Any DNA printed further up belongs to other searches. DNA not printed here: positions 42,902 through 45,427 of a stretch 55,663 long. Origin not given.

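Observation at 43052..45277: Donor-maker fused to donor-user: Dpm1/GtrB-like GT2 domain fused to a GT-C domain, next to a split version of the same pair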

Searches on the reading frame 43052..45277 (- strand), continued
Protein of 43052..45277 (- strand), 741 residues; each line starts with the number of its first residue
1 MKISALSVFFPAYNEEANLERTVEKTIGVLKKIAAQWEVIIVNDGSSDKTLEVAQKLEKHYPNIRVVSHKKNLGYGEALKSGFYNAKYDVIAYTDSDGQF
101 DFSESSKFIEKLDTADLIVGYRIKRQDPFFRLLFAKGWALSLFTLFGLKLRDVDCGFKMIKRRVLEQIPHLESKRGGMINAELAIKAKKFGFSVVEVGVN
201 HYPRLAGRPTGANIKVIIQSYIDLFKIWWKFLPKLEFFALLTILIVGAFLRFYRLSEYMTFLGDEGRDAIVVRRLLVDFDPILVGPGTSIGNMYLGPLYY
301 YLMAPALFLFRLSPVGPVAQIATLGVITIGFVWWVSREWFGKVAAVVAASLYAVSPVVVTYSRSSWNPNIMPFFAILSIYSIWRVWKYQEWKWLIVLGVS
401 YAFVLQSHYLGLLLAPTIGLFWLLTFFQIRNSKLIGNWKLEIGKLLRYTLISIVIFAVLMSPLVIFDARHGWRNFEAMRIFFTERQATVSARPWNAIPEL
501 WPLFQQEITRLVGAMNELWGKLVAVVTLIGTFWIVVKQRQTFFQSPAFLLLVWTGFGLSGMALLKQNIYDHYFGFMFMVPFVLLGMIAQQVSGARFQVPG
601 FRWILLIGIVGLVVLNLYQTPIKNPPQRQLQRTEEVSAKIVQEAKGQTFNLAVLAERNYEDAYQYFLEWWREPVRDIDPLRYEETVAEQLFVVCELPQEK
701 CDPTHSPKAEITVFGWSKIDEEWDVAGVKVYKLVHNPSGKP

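Call 28: find_related_loci(query=A1, collection=genome_contigs, flank=6000)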
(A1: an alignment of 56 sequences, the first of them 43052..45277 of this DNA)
Query A1 (741 aa) in genome_contigs; peptide patterns used: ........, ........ (x = any residue, [..] = any of these).
600 stretches matched a pattern (row limit reached: there are more); 525 encode a relative of the query (tblastn E <= 1e-3); the best 80 are kept; 80 distinct loci.
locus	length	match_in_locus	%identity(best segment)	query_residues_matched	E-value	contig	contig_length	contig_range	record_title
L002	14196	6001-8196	87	1-741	0e+0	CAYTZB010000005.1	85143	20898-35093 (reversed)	MAG TPA_asm: uncultured Gammaproteobacteria bacterium isolate binchicken_co134_900 genome assembly, contig: NODE_664_len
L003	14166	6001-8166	50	3-741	0e+0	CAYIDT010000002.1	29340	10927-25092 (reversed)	MAG TPA_asm: uncultured Gammaproteobacteria bacterium isolate ERP119705_co1_249 genome assembly, contig: NODE_1502_lengt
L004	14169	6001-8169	50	1-741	0e+0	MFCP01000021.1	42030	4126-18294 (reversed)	MAG: Candidatus Daviesbacteria bacterium RIFCSPHIGHO2_01_FULL_40_11 rifcsphigho2_01_scaffold_2724, whole genome shotgun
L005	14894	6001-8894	50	1-741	0e+0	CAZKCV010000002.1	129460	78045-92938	MAG TPA_asm: uncultured Gammaproteobacteria bacterium isolate binchicken_co251_142 genome assembly, contig: NODE_217_len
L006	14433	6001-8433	49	3-736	0e+0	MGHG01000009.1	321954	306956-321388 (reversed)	MAG: Candidatus Woesebacteria bacterium RIFCSPLOWO2_01_FULL_39_23 rifcsplowo2_01_scaffold_4, whole genome shotgun sequen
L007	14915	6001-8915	49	1-741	0e+0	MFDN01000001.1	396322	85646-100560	MAG: Candidatus Daviesbacteria bacterium RIFCSPLOWO2_01_FULL_39_23 rifcsplowo2_01_scaffold_1, whole genome shotgun seque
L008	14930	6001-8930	48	1-738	0e+0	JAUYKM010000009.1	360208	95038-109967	MAG: Candidatus Daviesbacteria bacterium isolate C24_metabat.bin.195_sub C24_k141_65138, whole genome shotgun sequence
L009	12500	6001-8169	49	1-741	0e+0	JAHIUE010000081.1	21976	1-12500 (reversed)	MAG: Patescibacteria group bacterium isolate MM_PC_MetaG.mb.24 MM_PC_MetaG.mb.24_k141_1483562, whole genome shotgun sequ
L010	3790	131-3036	48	3-741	0e+0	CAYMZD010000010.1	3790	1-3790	MAG TPA_asm: uncultured Gammaproteobacteria bacterium isolate binchicken_co110_145 genome assembly, contig: NODE_54673_l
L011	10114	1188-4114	47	1-741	0e+0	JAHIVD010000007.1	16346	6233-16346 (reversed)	MAG: Patescibacteria group bacterium isolate MM_PC_MetaG.mb.55 MM_PC_MetaG.mb.55_k141_216818, whole genome shotgun seque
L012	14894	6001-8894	49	1-741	0e+0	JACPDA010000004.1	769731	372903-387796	MAG: Candidatus Daviesbacteria bacterium isolate NC_groundwater_297_Ag_B-0.1um_41_14 S7_GD2017_3_B1_scaffold_1, whole ge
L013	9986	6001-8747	48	3-738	0e+0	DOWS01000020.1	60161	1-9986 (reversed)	MAG TPA_asm: Candidatus Daviesbacteria bacterium isolate UBA9644 contig_9271, whole genome shotgun sequence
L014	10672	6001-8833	47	1-741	0e+0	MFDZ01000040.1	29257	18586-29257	MAG: Candidatus Daviesbacteria bacterium RIFCSPLOWO2_02_FULL_41_8 rifcsplowo2_02_scaffold_2491, whole genome shotgun seq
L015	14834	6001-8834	48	1-741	0e+0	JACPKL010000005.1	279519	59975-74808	MAG: Candidatus Daviesbacteria bacterium isolate NC_groundwater_493_Ag_S-0.1um_36_17 S35_SO-1_scaffold_124290, whole gen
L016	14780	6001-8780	47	1-741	0e+0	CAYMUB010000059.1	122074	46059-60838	MAG TPA_asm: uncultured Gammaproteobacteria bacterium isolate binchicken_co203_488 genome assembly, contig: k141_370093,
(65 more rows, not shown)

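Call 30: predict_structure(alignment_id=A1)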
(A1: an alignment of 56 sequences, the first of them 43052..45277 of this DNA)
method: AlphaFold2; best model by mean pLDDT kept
length: 741 residues; sequences in the alignment: 56
mean_pLDDT: 91.2   pTM: 0.87
mean pLDDT of the five models: 91.2, 90.5, 88.8, 88.8, 88.4
residues with pLDDT >= 90: 550; 70-90: 162; 50-70: 28; < 50: 1
segments of 3 or more residues with pLDDT < 50: none
pLDDT, mean of each block of 10 residues (from residue 1): 91 92 96 96 93 97 96 91 97 93 96 96 85 88 93 93 97 91 96 96 79 81 94 94 96 88 85 92 71 78 94 93 95 98 97 87 60 96 97 98 90 96 96 82 97 96 85 84 72 88 95 94 97 96 97 96 83 91 97 79 92 94 87 96 97 88 95 92 93 93 92 94 95 90 65
secondary structure, 60 per line:
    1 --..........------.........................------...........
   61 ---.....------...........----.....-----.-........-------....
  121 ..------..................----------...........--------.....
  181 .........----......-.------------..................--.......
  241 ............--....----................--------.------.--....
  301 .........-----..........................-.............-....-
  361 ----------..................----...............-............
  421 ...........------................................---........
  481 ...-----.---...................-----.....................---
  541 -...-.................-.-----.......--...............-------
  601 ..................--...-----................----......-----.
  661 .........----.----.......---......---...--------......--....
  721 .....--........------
elements in order (helices of 4 or more, strands of 3 or more residues): E3-12 H19-33 E34-43 H50-60 E64-68 H75-85 E90-94 H102-109 E117-122 H129-146 E157-161 H162-167 H176-189 E194-199 H214-231 H234-252 H255-258 H263-278 H297-309 H315-340 H342-354 H356-359 H371-388 H393-407 H409-431 H438-469 H473-483 H493-511 H517-537 H546-562 H570-576 H579-593 H601-618 H629-644 E649-654 H660-669 H679-685 E689-694 H709-714 E717-725 E728-735

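Call 34: fold_search(model_id=the predicted structure, library=pdb)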
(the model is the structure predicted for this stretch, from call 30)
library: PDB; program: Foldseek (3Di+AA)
matches with E <= 10: 863; with E <= 0.001: 247
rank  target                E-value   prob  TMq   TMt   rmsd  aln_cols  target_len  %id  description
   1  9bhc_B                6.9e-12  1.00  0.28  0.64   9.7       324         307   20  Salmonella undecaprenyl-phosphate 4-deoxy-4-formamido-L-arabinose transferase (ArnC) (released 2025-02-12)
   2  9asc_A                9.4e-12  1.00  0.29  0.63   8.9       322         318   21  Cryo-EM Structure of the Glycosyltransferase ArnC from Salmonella enterica in the UDP-bound State Determined on Talos  (released 2025-02-05)
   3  9bhc_A                1.4e-11  1.00  0.28  0.63   9.5       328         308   20  Salmonella undecaprenyl-phosphate 4-deoxy-4-formamido-L-arabinose transferase (ArnC) (released 2025-02-12)
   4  8vxh_A                8.5e-11  1.00  0.28  0.62   9.0       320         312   21  Cryo-EM Structure of the Glycosyltransferase ArnC from Salmonella enterica in the Apo State Determined on Talos Arctic (released 2025-02-05)
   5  9bhe_A                1.0e-10  1.00  0.27  0.62   6.9       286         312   21  Salmonella undecaprenyl-phosphate 4-deoxy-4-formamido-L-arabinose transferase (ArnC) bound to UDP (released 2025-02-12)
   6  9b77_A                1.0e-10  1.00  0.28  0.62   8.9       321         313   21  Cryo-EM Structure of the Glycosyltransferase ArnC from Salmonella enterica in the Apo State Determined on Krios micros (released 2025-02-05)
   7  9bhe_B                1.4e-10  1.00  0.29  0.65   6.5       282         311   22  Salmonella undecaprenyl-phosphate 4-deoxy-4-formamido-L-arabinose transferase (ArnC) bound to UDP (released 2025-02-12)
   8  9nyc_A                1.8e-10  1.00  0.26  0.58  10.8       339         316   22  Cryo-EM structure of the glycosyltransferase GtrB in the substrate-bound state (released 2025-12-17)
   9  9nyf_A                2.3e-10  1.00  0.27  0.61   9.6       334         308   21  Cryo-EM structure of the glycosyltransferase GtrB (tetramer volume) (released 2025-12-17)
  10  9nyd_A                4.7e-10  1.00  0.29  0.64  10.1       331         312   21  Cryo-EM structure of the glycosyltransferase GtrB in the pre-catalysis and product-bound state (released 2025-12-17)
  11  5mlz                  5.9e-10  1.00  0.29  0.58  10.1       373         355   21  Dolichyl phosphate mannose synthase in complex with GDP and Mg2+ (released 2017-08-09)
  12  9ep0                  7.3e-10  1.00  0.28  0.58  10.6       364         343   21  Dolichyl phosphate mannose synthase in complex with donor (GDP-Man) and traces of acceptor (Dol55P) and product (Dol55P- (released 2025-10-01)
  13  9nyd_C                1.2e-09  1.00  0.27  0.61  10.3       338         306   20  Cryo-EM structure of the glycosyltransferase GtrB in the pre-catalysis and product-bound state (released 2025-12-17)
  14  9nyd_B                1.8e-09  1.00  0.28  0.63  10.4       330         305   20  Cryo-EM structure of the glycosyltransferase GtrB in the pre-catalysis and product-bound state (released 2025-12-17)
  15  9nye_A                2.1e-09  1.00  0.25  0.56  11.2       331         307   21  Cryo-EM structure of the glycosyltransferase GtrB in the apo state (octamer volume) (released 2025-12-17)
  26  5f15                  6.6e-08  1.00  0.40  0.52  10.5       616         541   13  Crystal Structure of ArnT from Cupriavidus metallidurans bound to Undecaprenyl phosphate (released 2016-02-17)
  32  3wak                  5.0e-07  1.00  0.37  0.33  14.0       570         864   16  Crystal structure of the Archaeoglobus fulgidus oligosaccharyltransferase (O29867_ARCFU) in the apo form (released 2013-10-30)
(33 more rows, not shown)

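Call 43: search_protein_families(library=pfam, proteins=[P0077], max_evalue=0.0001)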
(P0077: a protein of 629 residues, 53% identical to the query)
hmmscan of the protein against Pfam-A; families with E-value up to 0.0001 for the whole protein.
P0077 (629 aa): 1 family
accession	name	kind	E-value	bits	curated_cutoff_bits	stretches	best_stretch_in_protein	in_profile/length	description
PF13231.12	PMT_2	-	6.1e-11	43.2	26.1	1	208-358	4-158/160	Dolichyl-phosphate-mannose-protein mannosyltransferase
